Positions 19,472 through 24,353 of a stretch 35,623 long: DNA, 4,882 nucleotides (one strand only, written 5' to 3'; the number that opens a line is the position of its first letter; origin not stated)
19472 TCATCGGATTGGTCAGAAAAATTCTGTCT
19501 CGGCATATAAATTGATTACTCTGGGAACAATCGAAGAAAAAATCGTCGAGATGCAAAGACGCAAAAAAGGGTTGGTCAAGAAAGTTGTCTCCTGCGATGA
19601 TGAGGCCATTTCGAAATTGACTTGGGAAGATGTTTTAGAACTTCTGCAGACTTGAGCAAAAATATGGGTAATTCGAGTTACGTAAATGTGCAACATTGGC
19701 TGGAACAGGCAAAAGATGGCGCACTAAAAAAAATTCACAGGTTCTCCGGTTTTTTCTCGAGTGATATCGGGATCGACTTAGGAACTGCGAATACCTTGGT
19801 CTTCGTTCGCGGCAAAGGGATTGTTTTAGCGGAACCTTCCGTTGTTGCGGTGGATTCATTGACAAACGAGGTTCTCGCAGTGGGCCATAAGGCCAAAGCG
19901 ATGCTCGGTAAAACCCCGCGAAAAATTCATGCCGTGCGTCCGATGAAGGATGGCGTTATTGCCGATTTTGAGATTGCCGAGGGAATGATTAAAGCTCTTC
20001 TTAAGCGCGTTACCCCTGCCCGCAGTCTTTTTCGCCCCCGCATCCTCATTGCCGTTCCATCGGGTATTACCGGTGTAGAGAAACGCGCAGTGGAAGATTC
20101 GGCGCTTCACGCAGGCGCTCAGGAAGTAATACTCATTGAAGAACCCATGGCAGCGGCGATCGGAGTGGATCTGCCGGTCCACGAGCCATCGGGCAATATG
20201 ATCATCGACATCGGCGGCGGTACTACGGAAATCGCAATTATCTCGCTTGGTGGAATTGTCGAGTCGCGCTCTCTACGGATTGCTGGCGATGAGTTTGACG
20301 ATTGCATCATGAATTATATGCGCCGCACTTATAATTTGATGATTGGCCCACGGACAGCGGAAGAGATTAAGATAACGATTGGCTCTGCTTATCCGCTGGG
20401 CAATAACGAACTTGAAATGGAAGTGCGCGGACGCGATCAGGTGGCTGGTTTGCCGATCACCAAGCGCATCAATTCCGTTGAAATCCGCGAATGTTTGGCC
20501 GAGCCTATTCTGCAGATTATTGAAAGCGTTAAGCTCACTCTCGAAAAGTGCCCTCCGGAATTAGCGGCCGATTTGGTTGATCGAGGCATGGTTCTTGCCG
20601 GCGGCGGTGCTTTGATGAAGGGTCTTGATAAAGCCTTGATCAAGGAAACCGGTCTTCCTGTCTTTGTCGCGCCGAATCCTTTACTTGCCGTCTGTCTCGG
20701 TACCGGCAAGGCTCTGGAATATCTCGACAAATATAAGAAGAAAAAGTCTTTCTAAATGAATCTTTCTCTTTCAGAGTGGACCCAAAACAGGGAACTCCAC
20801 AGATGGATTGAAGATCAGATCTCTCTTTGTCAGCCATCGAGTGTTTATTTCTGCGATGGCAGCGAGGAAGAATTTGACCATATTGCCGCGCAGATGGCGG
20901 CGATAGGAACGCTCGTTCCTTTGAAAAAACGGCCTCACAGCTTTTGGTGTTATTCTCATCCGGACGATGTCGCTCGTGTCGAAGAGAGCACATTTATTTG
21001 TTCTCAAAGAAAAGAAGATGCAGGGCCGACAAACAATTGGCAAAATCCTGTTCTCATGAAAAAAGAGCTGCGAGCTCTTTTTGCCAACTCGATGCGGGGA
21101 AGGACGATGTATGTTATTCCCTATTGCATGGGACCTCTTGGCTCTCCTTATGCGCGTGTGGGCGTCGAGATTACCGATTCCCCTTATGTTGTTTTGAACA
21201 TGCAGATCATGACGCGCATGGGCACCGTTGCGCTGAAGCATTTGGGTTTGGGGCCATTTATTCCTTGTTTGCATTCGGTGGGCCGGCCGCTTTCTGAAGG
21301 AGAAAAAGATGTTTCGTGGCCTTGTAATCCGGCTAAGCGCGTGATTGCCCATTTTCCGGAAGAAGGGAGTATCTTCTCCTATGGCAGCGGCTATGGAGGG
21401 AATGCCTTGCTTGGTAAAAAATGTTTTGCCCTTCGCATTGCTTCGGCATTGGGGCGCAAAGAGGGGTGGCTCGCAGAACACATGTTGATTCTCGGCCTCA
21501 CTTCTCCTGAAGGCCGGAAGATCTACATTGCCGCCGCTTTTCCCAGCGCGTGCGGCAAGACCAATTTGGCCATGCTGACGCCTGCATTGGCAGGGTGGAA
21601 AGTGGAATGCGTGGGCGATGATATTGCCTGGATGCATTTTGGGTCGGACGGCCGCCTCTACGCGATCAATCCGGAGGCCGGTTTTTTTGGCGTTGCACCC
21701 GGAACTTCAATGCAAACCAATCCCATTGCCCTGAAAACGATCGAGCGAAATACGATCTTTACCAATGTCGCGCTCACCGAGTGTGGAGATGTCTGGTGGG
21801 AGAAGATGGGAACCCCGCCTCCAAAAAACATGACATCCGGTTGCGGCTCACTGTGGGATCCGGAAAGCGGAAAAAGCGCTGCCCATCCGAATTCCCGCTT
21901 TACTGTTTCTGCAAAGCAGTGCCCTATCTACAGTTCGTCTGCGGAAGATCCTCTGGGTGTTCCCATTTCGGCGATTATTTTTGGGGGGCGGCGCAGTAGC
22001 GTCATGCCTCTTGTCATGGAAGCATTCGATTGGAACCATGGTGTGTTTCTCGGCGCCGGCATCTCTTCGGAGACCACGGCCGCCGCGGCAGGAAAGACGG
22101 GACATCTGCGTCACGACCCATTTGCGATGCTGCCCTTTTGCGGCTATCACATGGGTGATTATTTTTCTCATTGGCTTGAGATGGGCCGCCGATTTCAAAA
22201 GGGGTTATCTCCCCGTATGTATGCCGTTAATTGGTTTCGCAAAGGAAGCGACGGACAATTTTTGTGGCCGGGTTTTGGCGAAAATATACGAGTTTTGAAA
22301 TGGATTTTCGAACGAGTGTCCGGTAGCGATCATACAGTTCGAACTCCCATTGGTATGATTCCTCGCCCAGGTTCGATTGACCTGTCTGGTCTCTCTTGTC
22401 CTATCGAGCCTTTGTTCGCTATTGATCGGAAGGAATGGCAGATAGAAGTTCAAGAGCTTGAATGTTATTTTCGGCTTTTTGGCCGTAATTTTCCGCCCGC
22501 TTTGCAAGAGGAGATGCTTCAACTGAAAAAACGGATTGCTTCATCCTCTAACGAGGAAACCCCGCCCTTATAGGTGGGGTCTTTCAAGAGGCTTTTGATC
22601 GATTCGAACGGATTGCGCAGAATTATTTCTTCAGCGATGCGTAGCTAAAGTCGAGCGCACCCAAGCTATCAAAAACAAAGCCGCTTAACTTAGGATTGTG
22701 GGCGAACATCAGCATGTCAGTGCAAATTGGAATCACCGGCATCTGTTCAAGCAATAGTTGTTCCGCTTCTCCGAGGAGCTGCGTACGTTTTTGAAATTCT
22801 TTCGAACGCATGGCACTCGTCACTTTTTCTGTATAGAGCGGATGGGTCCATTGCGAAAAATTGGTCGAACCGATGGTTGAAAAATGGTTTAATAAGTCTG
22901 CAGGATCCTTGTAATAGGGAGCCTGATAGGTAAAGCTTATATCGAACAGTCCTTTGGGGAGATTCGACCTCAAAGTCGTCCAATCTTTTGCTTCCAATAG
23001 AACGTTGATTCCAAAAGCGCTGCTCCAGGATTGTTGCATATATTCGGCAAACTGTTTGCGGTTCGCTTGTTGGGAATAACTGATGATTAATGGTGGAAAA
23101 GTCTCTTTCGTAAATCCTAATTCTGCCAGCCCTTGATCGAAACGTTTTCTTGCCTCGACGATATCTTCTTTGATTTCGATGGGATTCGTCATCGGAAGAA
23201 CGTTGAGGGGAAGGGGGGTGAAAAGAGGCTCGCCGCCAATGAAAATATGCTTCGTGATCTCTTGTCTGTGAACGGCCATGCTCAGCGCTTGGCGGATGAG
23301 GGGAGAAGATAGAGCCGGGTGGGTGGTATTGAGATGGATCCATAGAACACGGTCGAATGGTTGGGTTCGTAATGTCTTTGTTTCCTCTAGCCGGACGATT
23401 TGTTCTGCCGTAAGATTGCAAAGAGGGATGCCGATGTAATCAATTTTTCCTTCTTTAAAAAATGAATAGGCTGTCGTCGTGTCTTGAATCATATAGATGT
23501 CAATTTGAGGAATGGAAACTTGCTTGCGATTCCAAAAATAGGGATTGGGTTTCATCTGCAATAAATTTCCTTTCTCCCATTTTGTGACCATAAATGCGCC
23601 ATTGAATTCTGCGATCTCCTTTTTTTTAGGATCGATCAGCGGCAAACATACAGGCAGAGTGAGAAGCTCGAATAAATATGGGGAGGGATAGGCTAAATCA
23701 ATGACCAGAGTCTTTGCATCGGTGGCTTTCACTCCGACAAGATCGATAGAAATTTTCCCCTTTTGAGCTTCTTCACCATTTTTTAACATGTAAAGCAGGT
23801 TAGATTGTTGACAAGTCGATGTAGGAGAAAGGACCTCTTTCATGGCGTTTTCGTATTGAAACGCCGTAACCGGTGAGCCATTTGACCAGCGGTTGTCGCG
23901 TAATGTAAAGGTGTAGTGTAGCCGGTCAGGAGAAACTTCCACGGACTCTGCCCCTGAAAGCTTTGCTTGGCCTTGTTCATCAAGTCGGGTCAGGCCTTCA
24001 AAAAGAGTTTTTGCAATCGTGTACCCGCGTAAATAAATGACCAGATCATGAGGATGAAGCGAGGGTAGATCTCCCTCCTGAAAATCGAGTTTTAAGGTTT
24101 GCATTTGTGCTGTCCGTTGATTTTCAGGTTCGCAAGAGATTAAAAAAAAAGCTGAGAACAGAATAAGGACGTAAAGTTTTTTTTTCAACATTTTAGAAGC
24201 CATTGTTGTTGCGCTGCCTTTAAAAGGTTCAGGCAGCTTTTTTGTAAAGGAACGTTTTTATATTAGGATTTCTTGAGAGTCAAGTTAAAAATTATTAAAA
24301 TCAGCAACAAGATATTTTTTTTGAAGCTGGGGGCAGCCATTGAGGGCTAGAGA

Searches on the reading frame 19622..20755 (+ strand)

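Call 58: search_protein_families(library=ncbifam, proteins=[window:19622-20755:+], max_evalue=0.00001)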
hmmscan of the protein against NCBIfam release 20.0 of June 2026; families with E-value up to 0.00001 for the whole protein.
window:19622-20755:+ (377 aa): 16 families
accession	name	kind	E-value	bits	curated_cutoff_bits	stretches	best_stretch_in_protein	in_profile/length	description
TIGR00904.1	mreB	subfamily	3.3e-160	532.6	365.75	1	45-372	1-333/334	MreB/Mrl family cell shape determining protein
NF010539.0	PRK13927.1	subfamily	3.1e-153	509.6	293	1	42-374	2-335/339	rod shape-determining protein MreB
NF010540.1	PRK13929.1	exception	4.6e-131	436.8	515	1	44-374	2-333/334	rod-share determining protein MreBH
NF040964.1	MamK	subfamily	3.3e-18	65.8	400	1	49-341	3-291/335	MamK family actin-like protein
NF053558.1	BeeR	equivalog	8.7e-18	64.4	530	1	49-341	3-306/349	BeeR family actin-like protein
NF011660.0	PRK15080.1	equivalog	1.4e-13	50.7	182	1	105-216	61-167/277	ethanolamine utilization protein EutJ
TIGR01991.1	HscA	equivalog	4.8e-13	48.5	708.55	1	109-374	101-368/600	Fe-S protein assembly chaperone HscA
TIGR01174.1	ftsA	equivalog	7.8e-13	48.2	175.85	1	171-341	177-336/371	cell division protein FtsA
NF003520.0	PRK05183.1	subfamily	2.1e-12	46.2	620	1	109-370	121-384/621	Fe-S protein assembly chaperone HscA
NF009947.0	PRK13411.1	equivalog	5.6e-12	44.5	1002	1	142-237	137-238/662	molecular chaperone DnaK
TIGR02529.1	EutJ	subfamily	8.2e-12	45.1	152.1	1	106-213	29-131/239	ethanolamine utilization protein EutJ family protein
TIGR02350.1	prok_dnaK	equivalog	2.6e-10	39.3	822.55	1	142-237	134-235/596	molecular chaperone DnaK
NF001413.0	PRK00290.1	equivalog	1.4e-09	36.9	648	1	142-237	137-236/625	molecular chaperone DnaK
NF009946.0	PRK13410.1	equivalog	8.4e-09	34.2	1019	1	142-236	139-238/669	molecular chaperone DnaK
TIGR01175.1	pilM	subfamily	1.6e-07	30.7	133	1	192-362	190-324/348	type IV pilus assembly protein PilM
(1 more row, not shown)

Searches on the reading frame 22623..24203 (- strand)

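Call 58: search_protein_families(library=ncbifam, proteins=[window:22623-24203:-], max_evalue=0.00001)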
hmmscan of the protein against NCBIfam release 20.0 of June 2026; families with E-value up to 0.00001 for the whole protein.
window:22623-24203:- (526 aa): 10 families
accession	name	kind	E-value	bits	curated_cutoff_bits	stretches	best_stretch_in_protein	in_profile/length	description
NF011684.0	PRK15104.1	equivalog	1.2e-40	139.8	947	1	32-494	36-509/543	oligopeptide ABC transporter substrate-binding protein OppA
NF007287.0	PRK09755.1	equivalog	1.8e-33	116.2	1098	1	10-512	7-519/535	ABC transporter substrate-binding protein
TIGR02294.1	nickel_nikA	equivalog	1.1e-29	103.3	393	1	62-511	30-488/501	nickel ABC transporter substrate-binding protein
NF011689.0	PRK15109.1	equivalog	1.4e-17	63.6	560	1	201-520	215-534/547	ABC transporter substrate-binding protein SapA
NF045467.1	Opp4A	equivalog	1.1e-16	60.2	650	1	62-516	61-548/556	oligopeptide ABC transporter substrate-binding protein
NF011942.0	PRK15413.1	equivalog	1.1e-15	57.4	594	1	61-324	52-306/512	glutathione ABC transporter substrate-binding protein GsiB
NF045468.1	Opp5A_nikA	equivalog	3.9e-12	45.4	600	1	32-502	15-465/488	nickel ABC transporter substrate-binding protein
NF043070.1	DppA_dipep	equivalog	2.7e-11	42.7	1005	1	201-523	210-533/535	dipeptide ABC transporter periplasmic-binding protein DppA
NF047575.1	opine_bind_CntA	exception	2.8e-10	39.4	800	1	8-499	6-508/535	staphylopine-dependent metal ABC transporter substrate-binding lipoprotein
TIGR04028.1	SBP_KPN_01854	hypoth_equivalog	9.6e-07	27.7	468.5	0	462-520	446-504/509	TIGR04028 family ABC transporter substrate-binding protein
